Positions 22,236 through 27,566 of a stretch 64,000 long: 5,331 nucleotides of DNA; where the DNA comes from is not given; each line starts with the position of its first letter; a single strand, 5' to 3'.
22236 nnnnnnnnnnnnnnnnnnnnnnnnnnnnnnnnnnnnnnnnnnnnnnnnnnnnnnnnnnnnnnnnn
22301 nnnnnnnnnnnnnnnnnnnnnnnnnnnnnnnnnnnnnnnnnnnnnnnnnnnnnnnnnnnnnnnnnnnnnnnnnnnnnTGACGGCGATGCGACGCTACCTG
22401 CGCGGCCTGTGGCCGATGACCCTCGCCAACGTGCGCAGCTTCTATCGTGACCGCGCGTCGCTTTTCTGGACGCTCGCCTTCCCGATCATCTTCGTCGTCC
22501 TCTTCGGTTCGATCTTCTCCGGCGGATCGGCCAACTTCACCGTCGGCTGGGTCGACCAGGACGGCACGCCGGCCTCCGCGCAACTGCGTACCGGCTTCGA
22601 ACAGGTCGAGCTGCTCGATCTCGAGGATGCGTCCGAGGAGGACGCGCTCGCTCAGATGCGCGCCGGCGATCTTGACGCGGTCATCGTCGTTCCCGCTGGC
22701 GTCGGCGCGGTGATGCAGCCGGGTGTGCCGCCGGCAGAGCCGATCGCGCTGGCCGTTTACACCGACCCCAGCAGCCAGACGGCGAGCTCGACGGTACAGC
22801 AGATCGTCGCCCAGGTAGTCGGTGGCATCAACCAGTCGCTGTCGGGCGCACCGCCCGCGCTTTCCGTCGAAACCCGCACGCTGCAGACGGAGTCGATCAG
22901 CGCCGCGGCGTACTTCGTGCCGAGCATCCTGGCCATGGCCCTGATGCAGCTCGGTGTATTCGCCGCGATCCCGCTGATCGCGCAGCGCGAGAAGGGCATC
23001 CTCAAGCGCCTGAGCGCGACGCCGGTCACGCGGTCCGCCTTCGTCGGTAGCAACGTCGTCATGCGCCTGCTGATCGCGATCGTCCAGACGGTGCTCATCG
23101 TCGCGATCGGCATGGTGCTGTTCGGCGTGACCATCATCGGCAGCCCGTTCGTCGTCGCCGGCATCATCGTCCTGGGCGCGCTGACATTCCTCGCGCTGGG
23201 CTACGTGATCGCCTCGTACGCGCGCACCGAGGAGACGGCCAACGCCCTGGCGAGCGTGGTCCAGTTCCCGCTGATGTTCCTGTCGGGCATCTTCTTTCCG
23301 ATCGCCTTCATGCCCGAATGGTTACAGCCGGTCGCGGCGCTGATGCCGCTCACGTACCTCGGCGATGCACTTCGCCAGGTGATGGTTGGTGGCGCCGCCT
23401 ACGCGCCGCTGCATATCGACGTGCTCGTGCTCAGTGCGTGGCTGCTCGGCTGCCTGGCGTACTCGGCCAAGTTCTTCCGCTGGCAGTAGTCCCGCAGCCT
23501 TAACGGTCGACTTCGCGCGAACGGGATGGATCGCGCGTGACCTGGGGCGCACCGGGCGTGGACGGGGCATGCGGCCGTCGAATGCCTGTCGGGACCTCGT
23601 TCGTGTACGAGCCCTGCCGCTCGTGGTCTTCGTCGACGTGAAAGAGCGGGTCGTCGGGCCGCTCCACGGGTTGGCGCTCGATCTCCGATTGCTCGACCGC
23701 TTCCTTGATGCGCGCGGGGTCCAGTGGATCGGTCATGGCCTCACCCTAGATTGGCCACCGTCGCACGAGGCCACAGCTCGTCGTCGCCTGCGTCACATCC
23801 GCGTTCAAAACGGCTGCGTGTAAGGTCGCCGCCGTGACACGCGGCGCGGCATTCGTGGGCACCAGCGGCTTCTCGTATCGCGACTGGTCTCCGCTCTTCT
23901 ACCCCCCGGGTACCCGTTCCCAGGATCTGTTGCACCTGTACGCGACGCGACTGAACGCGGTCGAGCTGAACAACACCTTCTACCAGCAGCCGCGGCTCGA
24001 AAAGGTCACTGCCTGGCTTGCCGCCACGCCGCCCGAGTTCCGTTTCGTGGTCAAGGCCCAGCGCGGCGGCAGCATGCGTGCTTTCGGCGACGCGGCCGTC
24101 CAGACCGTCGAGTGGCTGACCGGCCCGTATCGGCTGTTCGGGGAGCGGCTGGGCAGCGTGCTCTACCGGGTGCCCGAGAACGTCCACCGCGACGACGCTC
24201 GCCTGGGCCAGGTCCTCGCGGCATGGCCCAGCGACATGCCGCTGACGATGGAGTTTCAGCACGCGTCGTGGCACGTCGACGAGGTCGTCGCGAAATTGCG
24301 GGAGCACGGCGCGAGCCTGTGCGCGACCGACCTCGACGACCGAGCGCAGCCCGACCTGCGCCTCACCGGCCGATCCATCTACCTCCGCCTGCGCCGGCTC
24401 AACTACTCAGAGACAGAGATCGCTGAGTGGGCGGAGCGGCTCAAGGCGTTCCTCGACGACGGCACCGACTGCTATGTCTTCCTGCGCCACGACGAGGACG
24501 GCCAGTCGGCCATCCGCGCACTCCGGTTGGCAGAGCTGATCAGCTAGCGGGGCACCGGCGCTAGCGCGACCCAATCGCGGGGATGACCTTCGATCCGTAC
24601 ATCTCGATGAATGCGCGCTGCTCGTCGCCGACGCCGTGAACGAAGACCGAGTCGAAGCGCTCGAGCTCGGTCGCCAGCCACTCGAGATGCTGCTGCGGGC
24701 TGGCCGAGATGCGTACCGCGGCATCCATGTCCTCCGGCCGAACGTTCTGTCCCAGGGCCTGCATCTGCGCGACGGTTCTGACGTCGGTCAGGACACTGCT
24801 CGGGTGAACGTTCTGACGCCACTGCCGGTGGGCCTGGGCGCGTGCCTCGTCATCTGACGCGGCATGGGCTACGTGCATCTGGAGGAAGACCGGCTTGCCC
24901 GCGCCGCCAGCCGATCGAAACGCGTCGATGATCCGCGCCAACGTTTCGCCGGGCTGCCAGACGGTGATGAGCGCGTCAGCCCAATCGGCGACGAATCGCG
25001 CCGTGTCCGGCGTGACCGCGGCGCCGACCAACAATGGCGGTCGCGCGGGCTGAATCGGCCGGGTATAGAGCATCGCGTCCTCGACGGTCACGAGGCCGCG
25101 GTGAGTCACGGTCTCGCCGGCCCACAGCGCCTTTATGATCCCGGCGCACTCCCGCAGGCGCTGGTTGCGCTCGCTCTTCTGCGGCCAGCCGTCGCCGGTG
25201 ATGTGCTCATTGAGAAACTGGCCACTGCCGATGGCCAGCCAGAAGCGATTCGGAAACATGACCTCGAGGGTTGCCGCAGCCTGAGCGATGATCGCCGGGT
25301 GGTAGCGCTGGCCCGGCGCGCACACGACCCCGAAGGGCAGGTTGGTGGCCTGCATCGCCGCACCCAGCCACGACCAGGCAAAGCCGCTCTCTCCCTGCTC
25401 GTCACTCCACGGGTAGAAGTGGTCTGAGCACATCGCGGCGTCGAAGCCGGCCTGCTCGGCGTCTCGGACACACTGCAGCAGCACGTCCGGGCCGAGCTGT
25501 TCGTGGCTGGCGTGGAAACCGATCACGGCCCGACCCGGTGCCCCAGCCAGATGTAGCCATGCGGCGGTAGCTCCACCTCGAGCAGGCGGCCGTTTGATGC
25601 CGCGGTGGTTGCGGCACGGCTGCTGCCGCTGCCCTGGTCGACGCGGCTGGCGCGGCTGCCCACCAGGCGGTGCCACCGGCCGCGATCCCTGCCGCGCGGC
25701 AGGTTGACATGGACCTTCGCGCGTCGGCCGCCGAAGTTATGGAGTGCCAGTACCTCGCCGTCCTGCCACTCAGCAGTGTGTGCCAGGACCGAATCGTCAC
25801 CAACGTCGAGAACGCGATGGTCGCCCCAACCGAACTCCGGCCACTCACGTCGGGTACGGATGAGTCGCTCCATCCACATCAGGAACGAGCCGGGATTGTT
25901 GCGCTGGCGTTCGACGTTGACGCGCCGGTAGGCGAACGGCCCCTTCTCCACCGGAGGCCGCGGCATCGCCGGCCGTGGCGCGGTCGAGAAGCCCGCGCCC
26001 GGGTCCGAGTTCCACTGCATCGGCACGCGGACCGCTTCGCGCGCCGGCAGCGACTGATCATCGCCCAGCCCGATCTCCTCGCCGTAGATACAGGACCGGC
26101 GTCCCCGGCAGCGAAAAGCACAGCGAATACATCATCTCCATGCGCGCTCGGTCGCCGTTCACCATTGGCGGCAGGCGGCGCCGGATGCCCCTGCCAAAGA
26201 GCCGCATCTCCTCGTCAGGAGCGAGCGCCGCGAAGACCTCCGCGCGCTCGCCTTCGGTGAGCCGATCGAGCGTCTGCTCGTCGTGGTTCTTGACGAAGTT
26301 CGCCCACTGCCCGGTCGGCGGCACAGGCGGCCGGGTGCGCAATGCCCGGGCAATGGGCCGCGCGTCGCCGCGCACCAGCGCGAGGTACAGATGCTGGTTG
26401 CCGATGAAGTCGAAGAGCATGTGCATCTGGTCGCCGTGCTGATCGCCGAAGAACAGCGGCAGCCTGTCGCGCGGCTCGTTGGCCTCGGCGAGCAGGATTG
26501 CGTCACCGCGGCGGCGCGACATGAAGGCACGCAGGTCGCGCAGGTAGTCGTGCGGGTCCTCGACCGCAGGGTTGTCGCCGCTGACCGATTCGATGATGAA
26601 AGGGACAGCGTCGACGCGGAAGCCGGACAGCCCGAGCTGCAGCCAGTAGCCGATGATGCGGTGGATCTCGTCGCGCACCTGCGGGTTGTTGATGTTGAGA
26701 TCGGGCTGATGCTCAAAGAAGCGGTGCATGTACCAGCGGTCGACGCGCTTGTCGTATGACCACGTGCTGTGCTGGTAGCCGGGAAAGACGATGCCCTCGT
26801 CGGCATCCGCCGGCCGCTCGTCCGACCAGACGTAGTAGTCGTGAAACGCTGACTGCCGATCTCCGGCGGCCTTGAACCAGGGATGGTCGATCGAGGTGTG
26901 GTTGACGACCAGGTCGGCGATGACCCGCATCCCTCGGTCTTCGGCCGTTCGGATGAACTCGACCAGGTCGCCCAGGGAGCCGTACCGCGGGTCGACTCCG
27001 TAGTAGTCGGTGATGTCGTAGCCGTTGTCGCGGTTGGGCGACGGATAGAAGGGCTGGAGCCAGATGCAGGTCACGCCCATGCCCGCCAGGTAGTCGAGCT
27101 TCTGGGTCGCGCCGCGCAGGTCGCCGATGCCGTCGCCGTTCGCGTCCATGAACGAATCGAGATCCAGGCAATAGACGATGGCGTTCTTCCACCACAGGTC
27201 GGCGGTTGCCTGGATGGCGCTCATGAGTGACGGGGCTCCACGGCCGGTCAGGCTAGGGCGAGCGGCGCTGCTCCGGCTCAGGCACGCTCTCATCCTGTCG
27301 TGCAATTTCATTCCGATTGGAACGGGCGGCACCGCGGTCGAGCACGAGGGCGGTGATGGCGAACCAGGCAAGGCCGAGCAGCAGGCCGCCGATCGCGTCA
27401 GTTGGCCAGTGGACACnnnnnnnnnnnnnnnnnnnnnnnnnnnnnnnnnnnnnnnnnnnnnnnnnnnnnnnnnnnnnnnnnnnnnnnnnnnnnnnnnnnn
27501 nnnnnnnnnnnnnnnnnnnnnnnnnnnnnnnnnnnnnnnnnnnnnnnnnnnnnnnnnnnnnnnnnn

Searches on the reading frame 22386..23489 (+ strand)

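Call 23: search_protein_families(library=pfam, proteins=[window:22386-23489:+], max_evalue=0.001)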
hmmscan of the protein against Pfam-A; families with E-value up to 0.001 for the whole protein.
window:22386-23489:+ (367 aa): 3 families
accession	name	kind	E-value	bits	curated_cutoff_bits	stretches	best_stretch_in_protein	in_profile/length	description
PF12698.13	ABC2_membrane_3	-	3.2e-50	171.6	31.6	1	24-358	2-345/347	ABC-2 family transporter protein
PF01061.29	ABC2_membrane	-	8e-34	117.5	26.9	1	133-333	22-210/211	ABC-2 type transporter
PF12679.13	ABC2_membrane_2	-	2.7e-09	37.1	27.2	1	16-361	8-275/283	ABC-2 family transporter protein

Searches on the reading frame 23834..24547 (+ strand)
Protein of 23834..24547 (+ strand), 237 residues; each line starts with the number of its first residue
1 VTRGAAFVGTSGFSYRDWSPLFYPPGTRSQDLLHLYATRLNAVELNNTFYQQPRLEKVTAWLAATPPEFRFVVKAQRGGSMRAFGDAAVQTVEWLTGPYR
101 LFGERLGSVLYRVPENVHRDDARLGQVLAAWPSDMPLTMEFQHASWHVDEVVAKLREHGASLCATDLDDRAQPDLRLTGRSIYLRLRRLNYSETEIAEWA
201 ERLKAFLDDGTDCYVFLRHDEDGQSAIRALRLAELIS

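Call 23: search_protein_families(library=pfam, proteins=[window:23834-24547:+], max_evalue=0.001)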
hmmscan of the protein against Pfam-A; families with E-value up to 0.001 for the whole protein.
window:23834-24547:+ (237 aa): 1 family
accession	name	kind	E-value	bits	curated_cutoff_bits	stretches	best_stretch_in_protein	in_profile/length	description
PF01904.24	DUF72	-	5.1e-47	161.2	25.3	1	23-235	1-217/217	Protein of unknown function DUF72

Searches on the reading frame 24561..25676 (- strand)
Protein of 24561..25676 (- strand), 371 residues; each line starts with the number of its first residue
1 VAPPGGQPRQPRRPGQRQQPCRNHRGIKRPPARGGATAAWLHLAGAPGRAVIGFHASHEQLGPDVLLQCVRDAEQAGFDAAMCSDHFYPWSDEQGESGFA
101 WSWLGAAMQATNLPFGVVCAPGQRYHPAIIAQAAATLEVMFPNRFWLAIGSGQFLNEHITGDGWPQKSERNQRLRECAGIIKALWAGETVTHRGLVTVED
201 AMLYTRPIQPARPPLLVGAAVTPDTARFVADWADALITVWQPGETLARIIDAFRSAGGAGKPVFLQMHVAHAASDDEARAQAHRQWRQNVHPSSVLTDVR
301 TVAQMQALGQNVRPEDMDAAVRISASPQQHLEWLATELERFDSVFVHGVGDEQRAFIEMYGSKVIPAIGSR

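Call 23: search_protein_families(library=pfam, proteins=[window:24561-25676:-], max_evalue=0.001)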
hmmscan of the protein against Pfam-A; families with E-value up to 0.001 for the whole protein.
window:24561-25676:- (371 aa): 1 family
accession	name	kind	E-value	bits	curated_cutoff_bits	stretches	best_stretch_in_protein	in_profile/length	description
PF00296.26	Bac_luciferase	-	5.4e-39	134.8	27.9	1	61-336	20-306/314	Luciferase-like monooxygenase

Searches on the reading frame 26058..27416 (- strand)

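Call 23: search_protein_families(library=pfam, proteins=[window:26058-27416:-], max_evalue=0.001)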
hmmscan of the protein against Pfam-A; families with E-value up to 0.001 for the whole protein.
window:26058-27416:- (452 aa): 1 family
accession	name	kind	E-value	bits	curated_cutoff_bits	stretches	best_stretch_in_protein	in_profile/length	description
PF00128.31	Alpha-amylase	-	1.2e-70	239.5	22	1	87-384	5-320/446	Alpha amylase, catalytic domain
